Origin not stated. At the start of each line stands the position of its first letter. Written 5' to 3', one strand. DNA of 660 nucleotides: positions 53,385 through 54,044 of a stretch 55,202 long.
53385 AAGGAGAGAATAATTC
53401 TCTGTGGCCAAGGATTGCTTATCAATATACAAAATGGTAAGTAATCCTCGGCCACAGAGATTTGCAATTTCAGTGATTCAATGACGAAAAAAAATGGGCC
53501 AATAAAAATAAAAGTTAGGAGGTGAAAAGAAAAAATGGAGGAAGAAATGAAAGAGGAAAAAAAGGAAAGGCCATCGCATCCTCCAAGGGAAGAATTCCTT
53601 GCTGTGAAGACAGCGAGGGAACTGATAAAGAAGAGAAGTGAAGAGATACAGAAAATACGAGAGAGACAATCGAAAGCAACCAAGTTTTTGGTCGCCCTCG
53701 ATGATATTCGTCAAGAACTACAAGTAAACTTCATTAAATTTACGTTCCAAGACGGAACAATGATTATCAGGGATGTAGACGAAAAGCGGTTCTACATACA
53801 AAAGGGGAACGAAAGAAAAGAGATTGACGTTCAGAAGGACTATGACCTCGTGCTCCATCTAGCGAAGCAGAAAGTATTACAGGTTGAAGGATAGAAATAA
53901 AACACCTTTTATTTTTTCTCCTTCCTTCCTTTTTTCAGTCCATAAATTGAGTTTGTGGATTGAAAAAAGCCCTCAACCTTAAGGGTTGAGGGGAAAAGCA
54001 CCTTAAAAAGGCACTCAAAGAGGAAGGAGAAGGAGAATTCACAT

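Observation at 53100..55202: Compositionally foreign module at the window end: consensus promoter, long structured RNA, and orphan ORFs in a repeated cassette layout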

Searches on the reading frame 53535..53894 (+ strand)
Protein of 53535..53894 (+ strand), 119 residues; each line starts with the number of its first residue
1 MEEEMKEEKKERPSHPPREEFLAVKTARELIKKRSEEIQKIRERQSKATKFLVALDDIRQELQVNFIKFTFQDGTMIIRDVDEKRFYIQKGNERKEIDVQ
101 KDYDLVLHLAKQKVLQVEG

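Call 8: search_protein_families(library=pfam, proteins=[window:53535-53894:+], max_evalue=1)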
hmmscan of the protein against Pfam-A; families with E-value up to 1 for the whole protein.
window:53535-53894:+ (119 aa): 3 families
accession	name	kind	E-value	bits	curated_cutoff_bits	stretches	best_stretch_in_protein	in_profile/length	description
PF17017.11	zf-C2H2_aberr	-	0.14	12.8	27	1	21-85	69-135/172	Aberrant zinc-finger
PF22128.2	Alp7A_like_C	-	0.21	11.8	22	1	46-103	33-90/156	Alp7A C-terminal domain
PF07350.19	Gig2-like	-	0.27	10.4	27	1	6-85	8-86/408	Gig2-like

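Call 9: search_protein_families(library=phrogs, proteins=[window:53535-53894:+], max_evalue=1)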
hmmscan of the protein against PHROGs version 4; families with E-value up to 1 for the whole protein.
window:53535-53894:+ (119 aa): 5 families
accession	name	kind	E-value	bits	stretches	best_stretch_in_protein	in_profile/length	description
phrog_16467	-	unknown function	0.031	15.5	1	36-87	61-111/156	-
phrog_18772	-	unknown function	0.037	15.2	1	12-53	36-80/92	-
phrog_32487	-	unknown function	0.072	14.2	1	35-89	24-76/79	-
phrog_9616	-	unknown function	0.13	13.4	1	39-114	27-100/118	-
phrog_38572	-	unknown function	0.14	13.6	1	24-64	44-84/104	-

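Call 25: search_protein_families(library=padloc, proteins=[window:53535-53894:+], max_evalue=1)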
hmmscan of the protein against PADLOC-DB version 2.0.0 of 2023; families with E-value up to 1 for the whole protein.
window:53535-53894:+ (119 aa): 0 families

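Call 26: search_protein_families(library=ncbifam, proteins=[window:53535-53894:+], max_evalue=1)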
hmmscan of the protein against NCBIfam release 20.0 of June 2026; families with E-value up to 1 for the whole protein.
window:53535-53894:+ (119 aa): 1 family
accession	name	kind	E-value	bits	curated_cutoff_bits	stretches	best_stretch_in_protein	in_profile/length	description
NF010127.0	PRK13604.1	equivalog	0.042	13.2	529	1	39-95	250-304/307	acyl transferase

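Call 91: find_homologous_proteins(query=window:53535-53894:+, max_evalue=0.01)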
Query window:53535-53894:+ (119 aa): 1 proteins with E <= 0.01 among 4 candidates.
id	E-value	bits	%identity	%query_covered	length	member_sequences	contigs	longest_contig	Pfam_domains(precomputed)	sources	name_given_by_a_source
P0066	2.7e-66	238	100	100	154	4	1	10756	-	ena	-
